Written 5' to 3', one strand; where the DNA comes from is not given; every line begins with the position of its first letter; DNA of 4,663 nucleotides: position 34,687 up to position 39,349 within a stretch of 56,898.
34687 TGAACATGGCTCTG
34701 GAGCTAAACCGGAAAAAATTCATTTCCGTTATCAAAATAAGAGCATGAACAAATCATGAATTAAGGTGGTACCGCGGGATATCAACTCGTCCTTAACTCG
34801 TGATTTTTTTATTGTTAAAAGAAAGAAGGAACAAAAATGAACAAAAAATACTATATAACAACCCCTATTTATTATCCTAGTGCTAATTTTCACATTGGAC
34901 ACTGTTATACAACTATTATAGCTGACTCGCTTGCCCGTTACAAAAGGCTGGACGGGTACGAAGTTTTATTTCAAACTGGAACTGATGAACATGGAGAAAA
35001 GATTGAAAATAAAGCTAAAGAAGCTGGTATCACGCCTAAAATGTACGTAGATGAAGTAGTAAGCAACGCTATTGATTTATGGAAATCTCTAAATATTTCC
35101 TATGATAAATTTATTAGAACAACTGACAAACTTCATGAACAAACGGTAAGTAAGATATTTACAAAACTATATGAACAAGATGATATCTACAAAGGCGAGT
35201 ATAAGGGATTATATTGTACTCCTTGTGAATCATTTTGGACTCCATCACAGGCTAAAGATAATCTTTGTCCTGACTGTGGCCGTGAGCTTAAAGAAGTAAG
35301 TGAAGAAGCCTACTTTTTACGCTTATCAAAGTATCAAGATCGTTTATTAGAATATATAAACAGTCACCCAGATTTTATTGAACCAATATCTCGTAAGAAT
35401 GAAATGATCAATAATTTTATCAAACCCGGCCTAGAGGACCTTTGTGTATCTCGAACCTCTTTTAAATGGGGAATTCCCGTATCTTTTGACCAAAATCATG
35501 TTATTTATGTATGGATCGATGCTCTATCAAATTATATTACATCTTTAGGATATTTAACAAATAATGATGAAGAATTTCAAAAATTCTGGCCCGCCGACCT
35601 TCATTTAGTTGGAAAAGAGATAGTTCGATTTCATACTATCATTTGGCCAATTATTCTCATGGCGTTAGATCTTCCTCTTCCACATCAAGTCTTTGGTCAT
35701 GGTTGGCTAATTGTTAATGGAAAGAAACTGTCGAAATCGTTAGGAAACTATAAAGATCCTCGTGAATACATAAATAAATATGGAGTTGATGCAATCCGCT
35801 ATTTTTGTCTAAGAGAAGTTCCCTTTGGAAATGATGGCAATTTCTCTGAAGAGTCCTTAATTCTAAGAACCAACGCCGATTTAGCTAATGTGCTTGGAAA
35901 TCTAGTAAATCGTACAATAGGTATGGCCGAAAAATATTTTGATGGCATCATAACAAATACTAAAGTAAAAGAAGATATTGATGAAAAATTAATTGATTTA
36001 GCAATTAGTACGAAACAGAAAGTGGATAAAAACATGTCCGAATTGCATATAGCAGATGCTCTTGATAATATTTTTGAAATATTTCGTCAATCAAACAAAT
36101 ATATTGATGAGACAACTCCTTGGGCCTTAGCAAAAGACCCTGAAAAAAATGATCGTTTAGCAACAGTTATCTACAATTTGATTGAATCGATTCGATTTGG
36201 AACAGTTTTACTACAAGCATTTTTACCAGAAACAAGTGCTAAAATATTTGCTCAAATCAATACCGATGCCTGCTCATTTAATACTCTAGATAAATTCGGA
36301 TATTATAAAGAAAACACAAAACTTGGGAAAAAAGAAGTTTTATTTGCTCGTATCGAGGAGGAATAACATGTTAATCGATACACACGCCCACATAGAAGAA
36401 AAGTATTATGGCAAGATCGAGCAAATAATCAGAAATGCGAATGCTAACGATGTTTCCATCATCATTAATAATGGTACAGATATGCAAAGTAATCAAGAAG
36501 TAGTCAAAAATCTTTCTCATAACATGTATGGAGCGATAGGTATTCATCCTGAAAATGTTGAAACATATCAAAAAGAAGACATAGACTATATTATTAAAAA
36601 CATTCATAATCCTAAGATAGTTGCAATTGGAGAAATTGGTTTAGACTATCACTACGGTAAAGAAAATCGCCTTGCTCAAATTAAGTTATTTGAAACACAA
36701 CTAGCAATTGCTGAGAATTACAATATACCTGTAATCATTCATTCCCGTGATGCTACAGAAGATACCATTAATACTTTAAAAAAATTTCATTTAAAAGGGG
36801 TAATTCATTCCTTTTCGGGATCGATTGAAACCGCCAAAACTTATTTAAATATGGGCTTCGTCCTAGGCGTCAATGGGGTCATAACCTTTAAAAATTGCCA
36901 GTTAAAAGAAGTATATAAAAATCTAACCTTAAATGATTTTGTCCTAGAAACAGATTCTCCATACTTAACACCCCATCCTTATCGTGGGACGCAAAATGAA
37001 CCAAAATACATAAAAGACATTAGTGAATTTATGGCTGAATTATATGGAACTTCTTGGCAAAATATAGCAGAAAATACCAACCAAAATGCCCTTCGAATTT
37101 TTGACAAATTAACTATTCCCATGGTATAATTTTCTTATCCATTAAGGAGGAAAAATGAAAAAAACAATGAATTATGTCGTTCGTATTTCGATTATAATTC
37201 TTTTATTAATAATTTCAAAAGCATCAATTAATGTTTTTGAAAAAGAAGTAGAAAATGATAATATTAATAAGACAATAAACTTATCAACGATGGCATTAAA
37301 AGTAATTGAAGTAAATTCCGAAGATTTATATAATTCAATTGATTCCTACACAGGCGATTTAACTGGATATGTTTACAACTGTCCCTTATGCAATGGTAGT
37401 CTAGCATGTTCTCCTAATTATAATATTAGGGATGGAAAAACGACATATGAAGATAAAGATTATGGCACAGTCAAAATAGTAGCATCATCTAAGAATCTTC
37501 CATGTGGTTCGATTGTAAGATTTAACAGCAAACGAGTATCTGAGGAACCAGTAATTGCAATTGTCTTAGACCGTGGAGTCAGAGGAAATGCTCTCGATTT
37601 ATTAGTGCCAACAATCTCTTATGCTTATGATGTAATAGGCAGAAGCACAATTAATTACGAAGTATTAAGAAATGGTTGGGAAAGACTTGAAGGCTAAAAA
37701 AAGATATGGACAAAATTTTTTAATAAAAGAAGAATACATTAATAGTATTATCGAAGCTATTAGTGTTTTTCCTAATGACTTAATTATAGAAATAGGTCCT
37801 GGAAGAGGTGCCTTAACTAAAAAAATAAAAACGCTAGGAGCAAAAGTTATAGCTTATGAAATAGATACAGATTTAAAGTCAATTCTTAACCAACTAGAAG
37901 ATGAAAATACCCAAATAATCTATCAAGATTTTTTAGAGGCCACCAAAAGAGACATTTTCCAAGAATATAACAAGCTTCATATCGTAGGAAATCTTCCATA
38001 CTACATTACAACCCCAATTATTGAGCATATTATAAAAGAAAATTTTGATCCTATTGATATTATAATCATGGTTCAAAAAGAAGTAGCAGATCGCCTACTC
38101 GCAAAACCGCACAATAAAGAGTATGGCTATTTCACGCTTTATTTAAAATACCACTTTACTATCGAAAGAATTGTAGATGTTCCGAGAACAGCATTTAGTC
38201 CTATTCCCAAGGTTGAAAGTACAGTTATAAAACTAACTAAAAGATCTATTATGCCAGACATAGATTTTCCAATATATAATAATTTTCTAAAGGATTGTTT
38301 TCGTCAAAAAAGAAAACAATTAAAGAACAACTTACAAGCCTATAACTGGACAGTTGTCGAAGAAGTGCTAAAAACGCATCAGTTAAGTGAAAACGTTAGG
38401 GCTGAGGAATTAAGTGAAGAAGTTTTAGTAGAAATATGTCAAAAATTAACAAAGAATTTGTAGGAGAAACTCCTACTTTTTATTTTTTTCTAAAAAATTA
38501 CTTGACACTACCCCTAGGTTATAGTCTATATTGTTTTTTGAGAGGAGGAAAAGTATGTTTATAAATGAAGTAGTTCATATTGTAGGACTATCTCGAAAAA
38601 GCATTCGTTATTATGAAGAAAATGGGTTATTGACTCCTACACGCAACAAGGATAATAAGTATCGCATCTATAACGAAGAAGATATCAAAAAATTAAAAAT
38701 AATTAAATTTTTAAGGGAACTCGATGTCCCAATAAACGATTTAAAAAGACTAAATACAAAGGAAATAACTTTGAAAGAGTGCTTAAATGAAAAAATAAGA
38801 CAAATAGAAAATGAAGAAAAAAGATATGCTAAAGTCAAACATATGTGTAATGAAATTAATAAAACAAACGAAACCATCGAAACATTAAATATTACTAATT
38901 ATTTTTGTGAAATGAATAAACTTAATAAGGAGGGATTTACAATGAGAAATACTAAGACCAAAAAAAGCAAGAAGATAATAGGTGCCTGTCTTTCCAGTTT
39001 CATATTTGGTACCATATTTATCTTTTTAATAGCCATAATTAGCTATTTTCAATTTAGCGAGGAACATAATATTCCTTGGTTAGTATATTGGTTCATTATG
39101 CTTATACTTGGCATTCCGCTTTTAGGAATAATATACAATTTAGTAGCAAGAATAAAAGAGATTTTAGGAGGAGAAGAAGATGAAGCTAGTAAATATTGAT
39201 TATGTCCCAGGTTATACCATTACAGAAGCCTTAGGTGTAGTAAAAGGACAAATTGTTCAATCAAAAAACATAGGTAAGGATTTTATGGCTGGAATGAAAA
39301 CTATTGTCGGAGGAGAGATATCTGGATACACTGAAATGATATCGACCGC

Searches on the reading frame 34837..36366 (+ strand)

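Call 39: search_protein_families(library=pfam, proteins=[window:34837-36366:+], max_evalue=0.00001)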
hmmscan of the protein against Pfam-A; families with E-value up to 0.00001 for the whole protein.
window:34837-36366:+ (509 aa): 4 families
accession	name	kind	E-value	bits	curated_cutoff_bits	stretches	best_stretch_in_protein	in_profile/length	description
PF09334.17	tRNA-synt_1g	-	7.9e-114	380.9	20.1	2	155-360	179-390/391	tRNA synthetases class I (M)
PF00133.28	tRNA-synt_1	-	1.6e-35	123.1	22.7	2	220-336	296-413/414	tRNA synthetases class I (I, L, M and V)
PF01406.26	tRNA-synt_1e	-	3.2e-14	53.4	27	1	17-120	22-124/301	tRNA synthetases class I (C) catalytic domain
PF19303.5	Anticodon_3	-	2.1e-08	34.6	23.5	1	382-509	11-138/152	Anticodon binding domain of methionyl tRNA ligase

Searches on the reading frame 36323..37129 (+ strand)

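Call 39: search_protein_families(library=pfam, proteins=[window:36323-37129:+], max_evalue=0.00001)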
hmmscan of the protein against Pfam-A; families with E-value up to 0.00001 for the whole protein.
window:36323-37129:+ (268 aa): 1 family
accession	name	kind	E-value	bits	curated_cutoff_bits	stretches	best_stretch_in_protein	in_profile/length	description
PF01026.27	TatD_DNase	-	8e-74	248.7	27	1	18-260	1-252/253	TatD related DNase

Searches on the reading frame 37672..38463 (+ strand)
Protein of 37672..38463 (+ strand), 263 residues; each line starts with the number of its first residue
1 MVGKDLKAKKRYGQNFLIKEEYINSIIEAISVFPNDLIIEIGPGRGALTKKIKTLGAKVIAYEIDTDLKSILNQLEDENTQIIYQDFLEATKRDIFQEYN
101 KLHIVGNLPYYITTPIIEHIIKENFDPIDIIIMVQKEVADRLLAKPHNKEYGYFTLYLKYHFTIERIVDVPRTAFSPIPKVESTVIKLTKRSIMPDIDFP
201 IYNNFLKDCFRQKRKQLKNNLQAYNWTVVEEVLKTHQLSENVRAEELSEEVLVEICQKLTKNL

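Call 39: search_protein_families(library=pfam, proteins=[window:37672-38463:+], max_evalue=0.00001)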
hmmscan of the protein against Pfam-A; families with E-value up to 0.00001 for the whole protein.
window:37672-38463:+ (263 aa): 1 family
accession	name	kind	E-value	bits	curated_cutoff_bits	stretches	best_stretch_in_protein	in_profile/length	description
PF00398.26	RrnaAD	-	1e-59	202.3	24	1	7-260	3-262/263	Ribosomal RNA adenine dimethylase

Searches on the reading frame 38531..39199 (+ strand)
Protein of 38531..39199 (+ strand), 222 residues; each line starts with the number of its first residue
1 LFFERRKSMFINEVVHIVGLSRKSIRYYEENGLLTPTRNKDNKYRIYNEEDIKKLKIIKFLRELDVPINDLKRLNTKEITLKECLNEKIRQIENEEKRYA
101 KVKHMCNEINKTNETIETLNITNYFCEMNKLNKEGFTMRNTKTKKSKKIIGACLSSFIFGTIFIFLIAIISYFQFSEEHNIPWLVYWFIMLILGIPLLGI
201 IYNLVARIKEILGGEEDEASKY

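Call 40: search_protein_families(library=pfam, proteins=[window:38531-39199:+], max_evalue=0.00001)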
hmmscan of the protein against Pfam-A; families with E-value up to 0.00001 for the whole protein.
window:38531-39199:+ (222 aa): 2 families
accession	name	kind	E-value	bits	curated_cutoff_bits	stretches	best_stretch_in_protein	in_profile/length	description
PF13411.12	MerR_1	-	4.3e-16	59.2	21.6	1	11-74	3-65/69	MerR HTH family regulatory protein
PF00376.29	MerR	-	2.2e-09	37.4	28.2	1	11-47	2-38/38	MerR family regulatory protein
